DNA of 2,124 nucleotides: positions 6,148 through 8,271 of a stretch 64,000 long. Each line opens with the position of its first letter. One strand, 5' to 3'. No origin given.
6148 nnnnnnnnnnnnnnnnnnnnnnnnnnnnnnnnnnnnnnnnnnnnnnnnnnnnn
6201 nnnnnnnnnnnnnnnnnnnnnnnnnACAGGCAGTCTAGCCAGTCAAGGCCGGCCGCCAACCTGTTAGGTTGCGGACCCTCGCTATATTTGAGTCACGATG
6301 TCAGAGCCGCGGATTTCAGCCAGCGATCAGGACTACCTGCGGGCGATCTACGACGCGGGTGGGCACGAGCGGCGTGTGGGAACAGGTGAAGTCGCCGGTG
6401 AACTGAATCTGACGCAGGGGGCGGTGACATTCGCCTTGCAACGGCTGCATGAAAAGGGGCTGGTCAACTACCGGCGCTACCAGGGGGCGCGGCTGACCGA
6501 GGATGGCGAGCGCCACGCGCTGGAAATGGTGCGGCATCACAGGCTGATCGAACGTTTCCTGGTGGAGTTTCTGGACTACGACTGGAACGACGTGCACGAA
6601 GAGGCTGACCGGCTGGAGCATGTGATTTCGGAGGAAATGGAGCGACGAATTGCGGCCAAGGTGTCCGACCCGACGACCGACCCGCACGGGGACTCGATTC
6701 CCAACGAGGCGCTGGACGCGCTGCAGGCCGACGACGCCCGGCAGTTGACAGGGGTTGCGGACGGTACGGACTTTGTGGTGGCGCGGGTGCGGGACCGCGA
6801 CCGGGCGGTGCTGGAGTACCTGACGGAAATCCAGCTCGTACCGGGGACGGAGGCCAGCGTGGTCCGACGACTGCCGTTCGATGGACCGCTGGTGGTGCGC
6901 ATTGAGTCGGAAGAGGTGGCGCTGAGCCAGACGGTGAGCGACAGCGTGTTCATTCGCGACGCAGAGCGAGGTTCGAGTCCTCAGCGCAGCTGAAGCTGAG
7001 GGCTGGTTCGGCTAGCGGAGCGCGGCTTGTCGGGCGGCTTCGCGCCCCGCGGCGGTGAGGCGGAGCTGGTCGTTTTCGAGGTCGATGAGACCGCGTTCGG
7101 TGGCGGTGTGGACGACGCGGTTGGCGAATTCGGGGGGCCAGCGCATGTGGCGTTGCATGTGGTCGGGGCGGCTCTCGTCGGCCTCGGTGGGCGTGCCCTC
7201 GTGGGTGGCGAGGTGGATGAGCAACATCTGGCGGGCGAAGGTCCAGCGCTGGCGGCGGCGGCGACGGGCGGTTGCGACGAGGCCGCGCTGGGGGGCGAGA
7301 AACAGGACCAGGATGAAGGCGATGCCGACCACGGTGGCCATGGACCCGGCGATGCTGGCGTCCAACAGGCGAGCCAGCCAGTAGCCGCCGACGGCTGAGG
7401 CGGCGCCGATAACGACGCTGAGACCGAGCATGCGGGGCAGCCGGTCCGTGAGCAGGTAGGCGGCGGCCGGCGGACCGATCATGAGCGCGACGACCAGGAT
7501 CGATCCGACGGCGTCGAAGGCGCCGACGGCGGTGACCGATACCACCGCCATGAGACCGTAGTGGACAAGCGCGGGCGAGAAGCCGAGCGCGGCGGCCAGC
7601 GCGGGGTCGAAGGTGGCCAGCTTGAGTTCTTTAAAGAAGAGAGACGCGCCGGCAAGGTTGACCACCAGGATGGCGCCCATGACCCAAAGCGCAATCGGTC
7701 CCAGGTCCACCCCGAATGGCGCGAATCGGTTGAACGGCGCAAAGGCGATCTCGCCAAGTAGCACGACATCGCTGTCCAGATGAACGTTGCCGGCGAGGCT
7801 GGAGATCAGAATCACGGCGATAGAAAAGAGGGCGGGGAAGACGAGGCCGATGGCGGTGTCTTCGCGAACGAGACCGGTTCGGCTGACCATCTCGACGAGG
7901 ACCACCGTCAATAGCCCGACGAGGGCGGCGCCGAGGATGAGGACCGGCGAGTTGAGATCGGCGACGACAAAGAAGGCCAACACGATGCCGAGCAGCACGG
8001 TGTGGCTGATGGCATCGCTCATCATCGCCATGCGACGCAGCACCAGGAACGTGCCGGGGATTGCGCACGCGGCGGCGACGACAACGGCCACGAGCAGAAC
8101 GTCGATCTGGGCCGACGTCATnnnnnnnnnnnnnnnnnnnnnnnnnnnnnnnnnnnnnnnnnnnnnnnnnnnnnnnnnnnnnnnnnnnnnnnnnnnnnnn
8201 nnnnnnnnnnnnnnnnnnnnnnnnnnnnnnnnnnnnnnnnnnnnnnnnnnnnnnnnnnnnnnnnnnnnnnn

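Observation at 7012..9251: Both ABC-3 permeases carry C-terminal DtxR-like winged-helix domains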

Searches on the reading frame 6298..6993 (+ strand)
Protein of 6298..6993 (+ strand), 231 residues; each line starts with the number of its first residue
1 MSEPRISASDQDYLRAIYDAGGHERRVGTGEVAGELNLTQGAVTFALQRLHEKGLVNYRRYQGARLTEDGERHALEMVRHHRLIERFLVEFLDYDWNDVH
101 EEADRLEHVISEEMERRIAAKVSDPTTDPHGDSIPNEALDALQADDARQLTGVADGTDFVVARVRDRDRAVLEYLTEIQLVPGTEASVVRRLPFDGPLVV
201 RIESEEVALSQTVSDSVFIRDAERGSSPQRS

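Call 3: search_protein_families(library=pfam, proteins=[window:6298-6993:+], max_evalue=1)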
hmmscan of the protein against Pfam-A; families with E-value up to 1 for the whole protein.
window:6298-6993:+ (231 aa): 12 families
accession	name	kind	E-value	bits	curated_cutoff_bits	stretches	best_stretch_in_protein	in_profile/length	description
PF02742.21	Fe_dep_repr_C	-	2.1e-29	101.7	27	1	67-136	1-70/70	Iron dependent repressor, metal binding and dimerisation domain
PF04023.20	FeoA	-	4.9e-15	55.8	23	1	149-220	2-73/74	FeoA domain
PF01325.25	Fe_dep_repress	-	6.2e-12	46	26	1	7-64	3-60/60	Iron dependent repressor, N-terminal DNA binding domain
PF08461.16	HTH_12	-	0.00031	21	21.4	1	25-71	12-63/66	Ribonuclease R winged-helix domain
PF13412.12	HTH_24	-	0.0011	19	21.9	1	30-56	21-47/48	Winged helix-turn-helix DNA-binding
PF12802.13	MarR_2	-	0.0029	18.2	27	1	12-58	9-52/61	MarR family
PF01047.28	MarR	-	0.0091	16.3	24.6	1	12-57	7-48/59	MarR family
PF09202.17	Rio2_N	-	0.033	14.9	27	1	22-70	20-70/82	Rio2, N-terminal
PF00126.33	HTH_1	-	0.05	14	26.6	1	32-71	19-60/60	Bacterial regulatory helix-turn-helix protein, lysR family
PF01022.26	HTH_5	-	0.062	13.6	22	1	30-58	19-47/47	Bacterial regulatory protein, arsR family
PF00392.27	GntR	-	0.089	12.9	27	1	31-64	29-62/64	Bacterial regulatory proteins, gntR family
PF20008.5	DUF6429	-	0.23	11.6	31.6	1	46-81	31-68/71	Domain of unknown function (DUF6429)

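Call 4: search_protein_families(library=ncbifam, proteins=[window:6298-6993:+], max_evalue=1)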
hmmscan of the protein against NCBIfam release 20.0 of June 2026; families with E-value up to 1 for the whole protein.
window:6298-6993:+ (231 aa): 15 families
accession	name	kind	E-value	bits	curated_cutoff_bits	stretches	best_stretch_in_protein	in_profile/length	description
NF047407.1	TransRegMntRTherm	equivalog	6.1e-51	173.3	350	1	1-219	1-223/227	manganese-dependent transcriptional regulator MntR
NF053665.1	TransRegDtxRActin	equivalog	6.7e-25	87.9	290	1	31-219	29-230/233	iron-dependent transcriptional repressor DtxR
NF008273.0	PRK11050.1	equivalog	5e-14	52.3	153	1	11-114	39-141/156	manganese-binding transcriptional regulator MntR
NF003025.0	PRK03902.1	equivalog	2.5e-13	50.3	138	1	8-120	4-115/142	transcriptional regulator MntR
NF050133.1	TransRegFabT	equivalog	8.6e-05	22.8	200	1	19-90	36-102/138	fatty acid biosynthesis transcriptional regulator FabT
NF033788.1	HTH_metalloreg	subfamily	0.0075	16.1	55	1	28-60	27-59/77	metalloregulator ArsR/SmtB family transcription factor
TIGR03418.1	chol_sulf_TF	equivalog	0.011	14.8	324.8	1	25-79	14-69/291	choline sulfate utilization transcriptional regulator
NF050184.1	VpaChn25_0724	subfamily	0.022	14.9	65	1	37-79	34-79/88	VpaChn25_0724 family phage protein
NF053606.1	Sta1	subfamily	0.03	14.4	80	1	9-62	21-70/100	Sta1 family transcriptional regulator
NF040939.2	trans_reg_lrs14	equivalog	0.035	14.2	90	1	6-63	19-73/103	Lrs14 family HTH-type transcriptional regulator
NF038251.1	AdcR_fam_Zn_TF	equivalog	0.04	14.2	175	1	27-82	50-111/143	zinc-dependent MarR family transcriptional regulator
NF003210.0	PRK04172.1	equivalog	0.067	12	350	1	23-97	17-85/496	phenylalanine--tRNA ligase subunit alpha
NF041413.1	ArsR_Rv2640c_fam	equivalog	0.09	13.2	155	1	24-78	56-109/118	Rv2640c family ArsR-like transcriptional regulator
TIGR02647.1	DNA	hypoth_equivalog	0.14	11.8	44.6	1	41-72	34-63/77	TIGR02647 family protein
TIGR04176.1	MarR_EPS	equivalog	0.16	12.1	88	1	30-62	22-54/105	MarR family EPS-associated transcriptional regulator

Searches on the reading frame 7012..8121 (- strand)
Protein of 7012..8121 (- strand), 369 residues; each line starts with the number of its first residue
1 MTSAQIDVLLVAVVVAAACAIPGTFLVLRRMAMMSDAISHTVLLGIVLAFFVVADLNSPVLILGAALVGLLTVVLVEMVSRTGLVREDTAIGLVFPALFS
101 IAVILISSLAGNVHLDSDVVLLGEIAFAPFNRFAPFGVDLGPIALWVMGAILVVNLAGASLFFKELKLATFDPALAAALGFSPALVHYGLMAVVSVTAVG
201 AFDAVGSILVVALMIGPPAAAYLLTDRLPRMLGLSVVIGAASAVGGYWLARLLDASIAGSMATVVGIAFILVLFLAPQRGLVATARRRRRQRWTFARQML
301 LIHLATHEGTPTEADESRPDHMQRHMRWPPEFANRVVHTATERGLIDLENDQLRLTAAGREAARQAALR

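Call 3: search_protein_families(library=pfam, proteins=[window:7012-8121:-], max_evalue=1)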
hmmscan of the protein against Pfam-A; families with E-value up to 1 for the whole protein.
window:7012-8121:- (369 aa): 3 families
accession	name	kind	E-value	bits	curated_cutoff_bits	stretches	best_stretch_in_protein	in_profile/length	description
PF00950.22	ABC-3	-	4e-45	154.8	20.1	1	7-274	7-256/258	ABC 3 transport family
PF01032.23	FecCD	-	9.7e-06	25.3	26.5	1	38-274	79-309/311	FecCD transport family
PF06969.22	HemN_C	-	0.11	13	24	1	334-360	39-65/67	HemN C-terminal domain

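Call 4: search_protein_families(library=ncbifam, proteins=[window:7012-8121:-], max_evalue=1)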
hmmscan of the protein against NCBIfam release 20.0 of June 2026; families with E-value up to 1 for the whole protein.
window:7012-8121:- (369 aa): 4 families
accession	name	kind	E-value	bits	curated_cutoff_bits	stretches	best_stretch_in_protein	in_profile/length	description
NF040927.1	ABC_perm_SloB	subfamily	2.3e-39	135.8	460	1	8-280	15-268/271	metal ABC transporter permease subunit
NF040871.1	AztB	equivalog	5.9e-39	134.3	280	1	9-256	16-245/254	zinc ABC transporter permease AztB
TIGR03770.1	anch_rpt_perm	equivalog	4.2e-29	102.1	296.8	1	8-275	20-269/270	anchored repeat-type ABC transporter permease subunit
NF007089.0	PRK09543.1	equivalog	2.3e-10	40.5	284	1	10-273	10-255/261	zinc ABC transporter permease subunit ZnuB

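Call 12: find_related_loci(query=window:7012-8121:-, collection=genome_contigs, flank=6000)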
Query window:7012-8121:- (369 aa) in genome_contigs; peptide patterns used: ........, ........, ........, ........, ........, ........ (x = any residue, [..] = any of these).
569 stretches matched a pattern; 519 encode a relative of the query (tblastn E <= 1e-3); the best 80 are kept; 80 distinct loci.
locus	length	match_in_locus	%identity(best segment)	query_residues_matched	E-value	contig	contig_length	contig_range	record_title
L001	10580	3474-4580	95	1-369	0e+0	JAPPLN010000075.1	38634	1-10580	MAG: Chloroflexota bacterium isolate RHO3_bin_23 NODE_2081_length_38634_cov_31.171985, whole genome shotgun sequence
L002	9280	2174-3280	93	1-369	0e+0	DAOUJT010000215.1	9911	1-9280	MAG TPA_asm: Chloroflexota bacterium isolate S34_278 k113_396103, whole genome shotgun sequence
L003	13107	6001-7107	93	1-369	0e+0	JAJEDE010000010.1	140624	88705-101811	MAG: Chloroflexota bacterium isolate jk18xAbins.55 k141_455365, whole genome shotgun sequence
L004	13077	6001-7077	92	1-359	0e+0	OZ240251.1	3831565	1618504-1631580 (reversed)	MAG: Chloroflexota bacterium isolate d34784d7-597f-4c6c-9d13-8b2b1f638dff genome assembly, chromosome: 1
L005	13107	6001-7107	90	1-369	0e+0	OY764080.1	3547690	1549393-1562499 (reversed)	MAG: Chloroflexota bacterium isolate a04a8705-9522-4335-bb9c-b9bb47e5c42e genome assembly, chromosome: 1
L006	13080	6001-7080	91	1-360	0e+0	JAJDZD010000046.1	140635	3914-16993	MAG: Chloroflexota bacterium isolate jk18x40bins.16 k141_122001, whole genome shotgun sequence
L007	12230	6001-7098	92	1-366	0e+0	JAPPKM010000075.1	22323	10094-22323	MAG: Chloroflexota bacterium isolate RHO2_bin_72 NODE_3120_length_22323_cov_13.969463, whole genome shotgun sequence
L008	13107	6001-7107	88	1-369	0e+0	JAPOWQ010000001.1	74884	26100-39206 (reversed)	MAG: Chloroflexota bacterium isolate COS2_bin_4 NODE_193_length_74884_cov_25.1404, whole genome shotgun sequence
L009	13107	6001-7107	92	1-369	0e+0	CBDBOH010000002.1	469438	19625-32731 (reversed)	MAG: Chloroflexota bacterium isolate 6ed94c95-c701-4cc9-8e12-bdeb5c957f40 genome assembly, contig: contig_2, whole genom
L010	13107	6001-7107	88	1-369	0e+0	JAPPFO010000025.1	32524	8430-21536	MAG: Chloroflexota bacterium isolate RHO1_bin_32 NODE_2521_length_32524_cov_5.315070, whole genome shotgun sequence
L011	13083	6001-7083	90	1-361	0e+0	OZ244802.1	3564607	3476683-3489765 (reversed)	MAG: Chloroflexota bacterium isolate 0351a3fc-03c6-4ac3-ab3a-8938ce3ed692 genome assembly, chromosome: 1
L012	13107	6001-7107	88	1-369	0e+0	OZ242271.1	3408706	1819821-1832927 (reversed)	MAG: Chloroflexota bacterium isolate 28ccf5bf-4595-479e-bad6-f18457ce53ab genome assembly, chromosome: 1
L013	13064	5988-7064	90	1-359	0e+0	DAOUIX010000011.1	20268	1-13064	MAG TPA_asm: Chloroflexota bacterium isolate S29_215 k147_323458, whole genome shotgun sequence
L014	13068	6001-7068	90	1-356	0e+0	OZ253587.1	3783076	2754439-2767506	MAG: Chloroflexota bacterium isolate c48e1457-3bc6-4d91-b545-4e17b7aa62c7 genome assembly, chromosome: 1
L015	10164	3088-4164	89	1-359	0e+0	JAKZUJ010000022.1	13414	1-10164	MAG: Chloroflexota bacterium isolate Langseth_MAG_00082 Langseth_MAG_00082_000000000022, whole genome shotgun sequence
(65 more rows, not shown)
